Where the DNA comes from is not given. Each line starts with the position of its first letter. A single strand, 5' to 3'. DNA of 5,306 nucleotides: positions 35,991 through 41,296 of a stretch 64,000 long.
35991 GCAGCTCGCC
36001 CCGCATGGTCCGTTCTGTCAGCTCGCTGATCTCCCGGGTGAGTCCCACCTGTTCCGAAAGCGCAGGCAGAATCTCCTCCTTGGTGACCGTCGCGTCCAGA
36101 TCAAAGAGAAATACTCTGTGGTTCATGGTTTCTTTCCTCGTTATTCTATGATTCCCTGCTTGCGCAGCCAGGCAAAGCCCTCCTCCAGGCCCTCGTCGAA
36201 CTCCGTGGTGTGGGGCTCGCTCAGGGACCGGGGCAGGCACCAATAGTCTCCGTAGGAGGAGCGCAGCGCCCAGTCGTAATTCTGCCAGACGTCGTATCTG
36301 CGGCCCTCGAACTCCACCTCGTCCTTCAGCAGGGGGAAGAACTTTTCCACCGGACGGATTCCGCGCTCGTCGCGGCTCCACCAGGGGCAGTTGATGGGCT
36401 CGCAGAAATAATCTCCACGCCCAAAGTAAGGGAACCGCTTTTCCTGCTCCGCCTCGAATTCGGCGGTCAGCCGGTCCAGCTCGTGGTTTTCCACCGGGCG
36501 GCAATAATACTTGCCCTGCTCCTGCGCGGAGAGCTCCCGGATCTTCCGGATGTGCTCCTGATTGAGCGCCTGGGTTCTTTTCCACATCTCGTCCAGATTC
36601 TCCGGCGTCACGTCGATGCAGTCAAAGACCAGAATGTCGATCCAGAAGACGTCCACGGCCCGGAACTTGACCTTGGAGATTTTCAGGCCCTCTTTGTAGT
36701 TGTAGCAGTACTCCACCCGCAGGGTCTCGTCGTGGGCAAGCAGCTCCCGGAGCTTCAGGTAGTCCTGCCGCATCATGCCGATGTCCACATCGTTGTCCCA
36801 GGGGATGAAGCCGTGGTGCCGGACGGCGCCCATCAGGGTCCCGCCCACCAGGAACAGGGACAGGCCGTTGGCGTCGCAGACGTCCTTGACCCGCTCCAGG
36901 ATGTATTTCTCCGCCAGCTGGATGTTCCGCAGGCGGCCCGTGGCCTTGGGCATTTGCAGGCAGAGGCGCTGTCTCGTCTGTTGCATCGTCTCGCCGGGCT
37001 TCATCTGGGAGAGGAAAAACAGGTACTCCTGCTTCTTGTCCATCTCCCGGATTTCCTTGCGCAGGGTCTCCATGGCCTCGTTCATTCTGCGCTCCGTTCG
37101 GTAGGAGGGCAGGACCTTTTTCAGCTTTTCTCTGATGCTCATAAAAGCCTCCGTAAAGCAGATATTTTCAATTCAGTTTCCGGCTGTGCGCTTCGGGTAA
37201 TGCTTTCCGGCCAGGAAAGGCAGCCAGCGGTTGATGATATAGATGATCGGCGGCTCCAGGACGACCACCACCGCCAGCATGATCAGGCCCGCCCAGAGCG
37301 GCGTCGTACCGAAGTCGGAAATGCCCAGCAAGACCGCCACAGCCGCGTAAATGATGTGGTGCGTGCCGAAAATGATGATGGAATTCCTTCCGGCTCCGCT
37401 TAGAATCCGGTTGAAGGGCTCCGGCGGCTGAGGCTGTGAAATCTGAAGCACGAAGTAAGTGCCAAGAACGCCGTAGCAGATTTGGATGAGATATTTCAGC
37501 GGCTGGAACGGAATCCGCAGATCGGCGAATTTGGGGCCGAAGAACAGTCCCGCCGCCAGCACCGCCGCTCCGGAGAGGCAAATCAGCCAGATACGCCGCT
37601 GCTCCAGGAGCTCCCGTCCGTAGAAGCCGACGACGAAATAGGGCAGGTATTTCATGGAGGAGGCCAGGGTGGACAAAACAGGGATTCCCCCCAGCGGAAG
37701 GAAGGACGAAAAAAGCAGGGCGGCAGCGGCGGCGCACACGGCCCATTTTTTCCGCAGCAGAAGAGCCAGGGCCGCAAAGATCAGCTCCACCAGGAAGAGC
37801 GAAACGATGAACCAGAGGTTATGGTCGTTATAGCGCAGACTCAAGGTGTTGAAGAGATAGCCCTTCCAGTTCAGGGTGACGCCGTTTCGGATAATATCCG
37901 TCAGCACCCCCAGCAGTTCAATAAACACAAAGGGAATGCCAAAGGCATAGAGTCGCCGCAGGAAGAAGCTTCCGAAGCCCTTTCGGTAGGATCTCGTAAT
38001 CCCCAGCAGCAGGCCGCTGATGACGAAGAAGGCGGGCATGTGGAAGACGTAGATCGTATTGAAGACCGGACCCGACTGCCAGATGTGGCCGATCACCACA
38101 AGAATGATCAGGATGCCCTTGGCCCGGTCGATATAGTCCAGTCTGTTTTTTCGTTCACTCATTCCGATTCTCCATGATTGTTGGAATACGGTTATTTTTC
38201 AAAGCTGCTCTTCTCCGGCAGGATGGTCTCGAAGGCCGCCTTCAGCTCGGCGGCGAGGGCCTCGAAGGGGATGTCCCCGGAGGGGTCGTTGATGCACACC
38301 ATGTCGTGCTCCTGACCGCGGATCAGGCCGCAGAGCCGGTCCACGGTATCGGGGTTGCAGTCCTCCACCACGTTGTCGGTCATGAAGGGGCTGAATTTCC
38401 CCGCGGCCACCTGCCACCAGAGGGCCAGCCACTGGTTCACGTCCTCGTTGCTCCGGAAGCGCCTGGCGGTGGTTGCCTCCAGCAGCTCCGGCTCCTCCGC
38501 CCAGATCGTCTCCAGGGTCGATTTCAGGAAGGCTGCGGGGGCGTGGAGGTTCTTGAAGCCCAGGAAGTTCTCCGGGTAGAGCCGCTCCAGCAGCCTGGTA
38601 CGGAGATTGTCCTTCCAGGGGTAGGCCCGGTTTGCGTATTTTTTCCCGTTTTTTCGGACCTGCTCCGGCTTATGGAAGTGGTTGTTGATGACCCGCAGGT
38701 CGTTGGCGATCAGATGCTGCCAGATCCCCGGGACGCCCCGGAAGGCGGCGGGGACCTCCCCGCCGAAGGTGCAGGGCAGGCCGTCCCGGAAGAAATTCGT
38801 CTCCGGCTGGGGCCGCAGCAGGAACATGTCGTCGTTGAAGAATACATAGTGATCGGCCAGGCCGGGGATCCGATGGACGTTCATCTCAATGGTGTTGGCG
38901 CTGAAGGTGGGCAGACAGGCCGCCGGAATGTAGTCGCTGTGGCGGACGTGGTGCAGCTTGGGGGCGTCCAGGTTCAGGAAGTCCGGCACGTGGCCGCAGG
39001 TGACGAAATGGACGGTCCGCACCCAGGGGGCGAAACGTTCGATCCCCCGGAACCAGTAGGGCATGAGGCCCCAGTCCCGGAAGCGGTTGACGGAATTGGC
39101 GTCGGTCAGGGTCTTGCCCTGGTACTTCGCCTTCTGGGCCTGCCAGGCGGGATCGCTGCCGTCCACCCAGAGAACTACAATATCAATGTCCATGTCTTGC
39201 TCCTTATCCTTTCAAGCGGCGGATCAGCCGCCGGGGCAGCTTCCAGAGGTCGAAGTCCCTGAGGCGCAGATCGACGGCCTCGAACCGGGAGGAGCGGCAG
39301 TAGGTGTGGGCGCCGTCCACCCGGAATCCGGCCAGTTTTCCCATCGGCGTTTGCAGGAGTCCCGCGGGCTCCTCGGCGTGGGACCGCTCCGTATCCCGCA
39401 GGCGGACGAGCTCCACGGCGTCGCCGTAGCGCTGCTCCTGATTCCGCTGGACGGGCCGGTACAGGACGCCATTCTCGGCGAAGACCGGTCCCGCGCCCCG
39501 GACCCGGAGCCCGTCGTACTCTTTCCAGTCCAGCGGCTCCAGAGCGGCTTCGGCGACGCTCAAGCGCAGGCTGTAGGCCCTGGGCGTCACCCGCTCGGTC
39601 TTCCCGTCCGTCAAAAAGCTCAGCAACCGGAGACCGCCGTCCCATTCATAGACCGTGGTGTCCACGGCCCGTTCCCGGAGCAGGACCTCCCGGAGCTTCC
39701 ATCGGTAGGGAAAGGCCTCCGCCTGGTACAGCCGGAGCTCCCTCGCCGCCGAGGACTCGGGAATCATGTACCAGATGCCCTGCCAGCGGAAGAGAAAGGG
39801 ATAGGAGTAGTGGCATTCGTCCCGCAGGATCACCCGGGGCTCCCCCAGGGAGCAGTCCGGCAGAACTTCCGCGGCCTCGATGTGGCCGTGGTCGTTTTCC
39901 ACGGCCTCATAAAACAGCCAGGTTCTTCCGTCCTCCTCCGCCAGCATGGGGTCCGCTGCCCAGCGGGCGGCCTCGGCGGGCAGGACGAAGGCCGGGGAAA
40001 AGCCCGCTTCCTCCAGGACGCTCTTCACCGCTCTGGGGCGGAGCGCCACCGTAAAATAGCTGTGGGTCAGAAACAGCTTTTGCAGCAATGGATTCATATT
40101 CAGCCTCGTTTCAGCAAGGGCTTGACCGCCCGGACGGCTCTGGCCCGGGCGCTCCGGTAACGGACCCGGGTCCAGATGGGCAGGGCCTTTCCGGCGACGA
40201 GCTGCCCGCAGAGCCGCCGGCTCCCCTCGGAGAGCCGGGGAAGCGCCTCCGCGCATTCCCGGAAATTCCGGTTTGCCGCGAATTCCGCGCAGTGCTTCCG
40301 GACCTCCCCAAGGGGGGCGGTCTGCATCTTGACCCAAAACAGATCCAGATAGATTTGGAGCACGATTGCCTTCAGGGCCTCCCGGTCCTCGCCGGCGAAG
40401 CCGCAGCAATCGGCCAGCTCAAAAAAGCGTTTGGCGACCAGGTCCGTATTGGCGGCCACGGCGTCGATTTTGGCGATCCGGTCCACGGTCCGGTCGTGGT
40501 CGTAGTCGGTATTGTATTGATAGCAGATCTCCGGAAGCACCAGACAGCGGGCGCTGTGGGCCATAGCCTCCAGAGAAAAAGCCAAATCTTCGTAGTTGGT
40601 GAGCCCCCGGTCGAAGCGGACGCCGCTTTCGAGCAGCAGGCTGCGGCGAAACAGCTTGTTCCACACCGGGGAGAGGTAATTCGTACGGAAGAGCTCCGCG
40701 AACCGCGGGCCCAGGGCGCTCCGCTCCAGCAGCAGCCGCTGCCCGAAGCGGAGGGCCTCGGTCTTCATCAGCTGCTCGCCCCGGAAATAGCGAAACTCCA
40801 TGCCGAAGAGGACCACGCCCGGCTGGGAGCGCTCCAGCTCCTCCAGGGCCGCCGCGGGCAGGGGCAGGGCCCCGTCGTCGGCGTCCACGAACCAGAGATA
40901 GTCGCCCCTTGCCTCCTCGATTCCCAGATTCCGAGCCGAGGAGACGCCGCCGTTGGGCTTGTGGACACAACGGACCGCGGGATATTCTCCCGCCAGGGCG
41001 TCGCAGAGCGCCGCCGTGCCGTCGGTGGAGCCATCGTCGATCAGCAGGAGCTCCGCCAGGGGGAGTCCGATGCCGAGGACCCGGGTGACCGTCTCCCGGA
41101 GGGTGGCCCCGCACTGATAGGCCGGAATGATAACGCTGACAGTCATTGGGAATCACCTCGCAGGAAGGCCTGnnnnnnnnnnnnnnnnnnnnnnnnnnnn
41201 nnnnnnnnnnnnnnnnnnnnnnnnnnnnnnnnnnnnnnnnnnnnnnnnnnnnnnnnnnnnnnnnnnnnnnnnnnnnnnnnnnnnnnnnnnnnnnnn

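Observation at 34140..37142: Racemase + nucleotidyltransferase + HAD-IB phosphatase + LicD: candidate pathway for a novel nucleotide-activated head group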

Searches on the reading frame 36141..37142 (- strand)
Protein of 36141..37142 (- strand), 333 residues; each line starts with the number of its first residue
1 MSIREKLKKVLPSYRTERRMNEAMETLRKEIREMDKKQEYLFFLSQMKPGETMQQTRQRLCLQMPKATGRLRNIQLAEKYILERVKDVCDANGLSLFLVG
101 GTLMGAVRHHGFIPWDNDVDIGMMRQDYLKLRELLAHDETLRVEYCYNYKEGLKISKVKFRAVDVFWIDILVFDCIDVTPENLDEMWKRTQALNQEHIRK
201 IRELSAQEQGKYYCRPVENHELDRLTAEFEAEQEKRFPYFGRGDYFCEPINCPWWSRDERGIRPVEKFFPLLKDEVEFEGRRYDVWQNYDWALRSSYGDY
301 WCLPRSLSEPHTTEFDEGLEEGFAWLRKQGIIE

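Call 3: search_protein_families(library=pfam, proteins=[window:36141-37142:-], max_evalue=0.01)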
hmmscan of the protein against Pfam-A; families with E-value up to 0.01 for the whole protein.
window:36141-37142:- (333 aa): 1 family
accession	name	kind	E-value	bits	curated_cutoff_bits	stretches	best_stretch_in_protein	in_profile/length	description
PF04991.19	LicD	-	3.1e-24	86.8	22.6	1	89-298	1-227/227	LicD family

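Call 4: search_protein_families(library=ncbifam, proteins=[window:36141-37142:-], max_evalue=0.01)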
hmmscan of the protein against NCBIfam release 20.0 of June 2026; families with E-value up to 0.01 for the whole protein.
window:36141-37142:- (333 aa): 1 family
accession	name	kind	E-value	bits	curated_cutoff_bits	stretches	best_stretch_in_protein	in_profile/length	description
NF045866.1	GGPL_Ptran_Mf1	equivalog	6.6e-15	55.9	225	1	80-170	7-96/240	diacylglycerol cholinephosphotransferase Mf1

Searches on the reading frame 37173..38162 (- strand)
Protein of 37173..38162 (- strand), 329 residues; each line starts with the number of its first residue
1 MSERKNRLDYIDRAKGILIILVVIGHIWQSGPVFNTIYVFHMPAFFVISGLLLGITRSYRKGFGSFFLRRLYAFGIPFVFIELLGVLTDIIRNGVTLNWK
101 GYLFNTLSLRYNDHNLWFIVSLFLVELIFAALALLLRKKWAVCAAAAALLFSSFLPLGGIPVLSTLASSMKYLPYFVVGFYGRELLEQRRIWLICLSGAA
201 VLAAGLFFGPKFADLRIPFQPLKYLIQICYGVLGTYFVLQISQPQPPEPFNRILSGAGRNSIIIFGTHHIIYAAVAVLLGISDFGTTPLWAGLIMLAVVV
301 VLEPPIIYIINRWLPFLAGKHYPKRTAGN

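Call 6: search_protein_families(library=pfam, proteins=[window:37173-38162:-], max_evalue=0.001)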
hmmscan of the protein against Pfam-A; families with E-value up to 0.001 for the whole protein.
window:37173-38162:- (329 aa): 1 family
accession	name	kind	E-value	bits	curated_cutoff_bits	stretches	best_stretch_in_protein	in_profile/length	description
PF01757.29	Acyl_transf_3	-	9e-28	97.7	31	1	9-301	2-319/326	Acyltransferase domain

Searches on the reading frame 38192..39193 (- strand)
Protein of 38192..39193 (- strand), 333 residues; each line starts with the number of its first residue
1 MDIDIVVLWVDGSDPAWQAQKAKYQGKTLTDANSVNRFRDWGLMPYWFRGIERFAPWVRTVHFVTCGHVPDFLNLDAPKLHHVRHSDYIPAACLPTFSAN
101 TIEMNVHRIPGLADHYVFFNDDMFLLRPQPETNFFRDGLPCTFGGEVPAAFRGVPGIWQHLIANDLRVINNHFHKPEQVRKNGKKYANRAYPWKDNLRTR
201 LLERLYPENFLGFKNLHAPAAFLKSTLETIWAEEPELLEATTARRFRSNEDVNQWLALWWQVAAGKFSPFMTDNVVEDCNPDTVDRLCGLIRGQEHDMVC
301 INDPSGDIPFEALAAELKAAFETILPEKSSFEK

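Call 6: search_protein_families(library=pfam, proteins=[window:38192-39193:-], max_evalue=0.001)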
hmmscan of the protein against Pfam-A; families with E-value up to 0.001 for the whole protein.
window:38192-39193:- (333 aa): 4 families
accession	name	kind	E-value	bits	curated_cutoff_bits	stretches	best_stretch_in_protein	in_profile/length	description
PF11380.13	Stealth_CR2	-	9e-38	129.2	39.4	1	37-138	1-104/108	Stealth protein CR2, conserved region 2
PF17101.10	Stealth_CR1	-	2.5e-13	49.9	27.2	1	1-27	1-27/29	Stealth protein CR1, conserved region 1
PF17102.10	Stealth_CR3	-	3.3e-10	40.1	24.2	1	217-263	2-48/49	Stealth protein CR3, conserved region 3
PF17103.10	Stealth_CR4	-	1.2e-05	25.6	27.4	1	291-333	3-45/55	Stealth protein CR4, conserved region 4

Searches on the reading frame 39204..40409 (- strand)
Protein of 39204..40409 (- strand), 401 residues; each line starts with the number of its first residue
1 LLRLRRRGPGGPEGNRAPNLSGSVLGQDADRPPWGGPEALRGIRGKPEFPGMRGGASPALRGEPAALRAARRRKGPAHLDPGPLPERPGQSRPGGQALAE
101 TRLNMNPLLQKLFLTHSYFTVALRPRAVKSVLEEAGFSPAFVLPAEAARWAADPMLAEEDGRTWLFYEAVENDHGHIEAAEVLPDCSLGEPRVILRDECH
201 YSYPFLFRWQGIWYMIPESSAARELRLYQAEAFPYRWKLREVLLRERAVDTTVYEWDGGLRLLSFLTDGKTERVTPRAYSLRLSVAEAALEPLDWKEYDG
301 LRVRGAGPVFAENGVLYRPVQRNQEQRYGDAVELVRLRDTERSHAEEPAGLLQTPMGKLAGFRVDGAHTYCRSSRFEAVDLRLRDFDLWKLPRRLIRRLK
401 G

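Call 6: search_protein_families(library=pfam, proteins=[window:39204-40409:-], max_evalue=0.001)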
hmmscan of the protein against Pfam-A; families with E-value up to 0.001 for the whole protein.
window:39204-40409:- (401 aa): 1 family
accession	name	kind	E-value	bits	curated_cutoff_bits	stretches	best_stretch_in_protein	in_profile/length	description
PF24793.1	GINT1_N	-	7.2e-23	81.5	27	1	148-340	57-255/304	Glucosamine inositolphosphorylceramide transferase 1, N-terminal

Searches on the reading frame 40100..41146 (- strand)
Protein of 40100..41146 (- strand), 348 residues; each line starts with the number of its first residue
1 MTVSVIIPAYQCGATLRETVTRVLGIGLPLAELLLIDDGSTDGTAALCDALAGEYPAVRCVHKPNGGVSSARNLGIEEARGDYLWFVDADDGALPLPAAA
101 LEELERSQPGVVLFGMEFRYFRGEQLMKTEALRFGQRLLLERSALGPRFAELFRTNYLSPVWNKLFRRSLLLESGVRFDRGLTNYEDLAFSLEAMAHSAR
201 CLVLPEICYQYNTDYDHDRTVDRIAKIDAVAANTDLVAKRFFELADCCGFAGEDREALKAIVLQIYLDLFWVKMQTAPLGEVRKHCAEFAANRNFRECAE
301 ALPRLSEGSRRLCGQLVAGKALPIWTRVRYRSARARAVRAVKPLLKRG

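Call 6: search_protein_families(library=pfam, proteins=[window:40100-41146:-], max_evalue=0.001)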
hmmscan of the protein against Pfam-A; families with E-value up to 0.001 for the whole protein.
window:40100-41146:- (348 aa): 3 families
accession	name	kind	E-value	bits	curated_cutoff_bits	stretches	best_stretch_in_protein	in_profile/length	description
PF00535.33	Glycos_transf_2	-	2.6e-27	96.2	23.3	1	4-129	1-128/168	Glycosyl transferase family 2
PF13641.12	Glyco_tranf_2_3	-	4.6e-14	53.4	27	1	3-206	3-206/230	Glycosyltransferase like family 2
PF10111.15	Glyco_tranf_2_2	-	2.4e-06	27.7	27.3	1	4-91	1-92/276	Glycosyltransferase like family 2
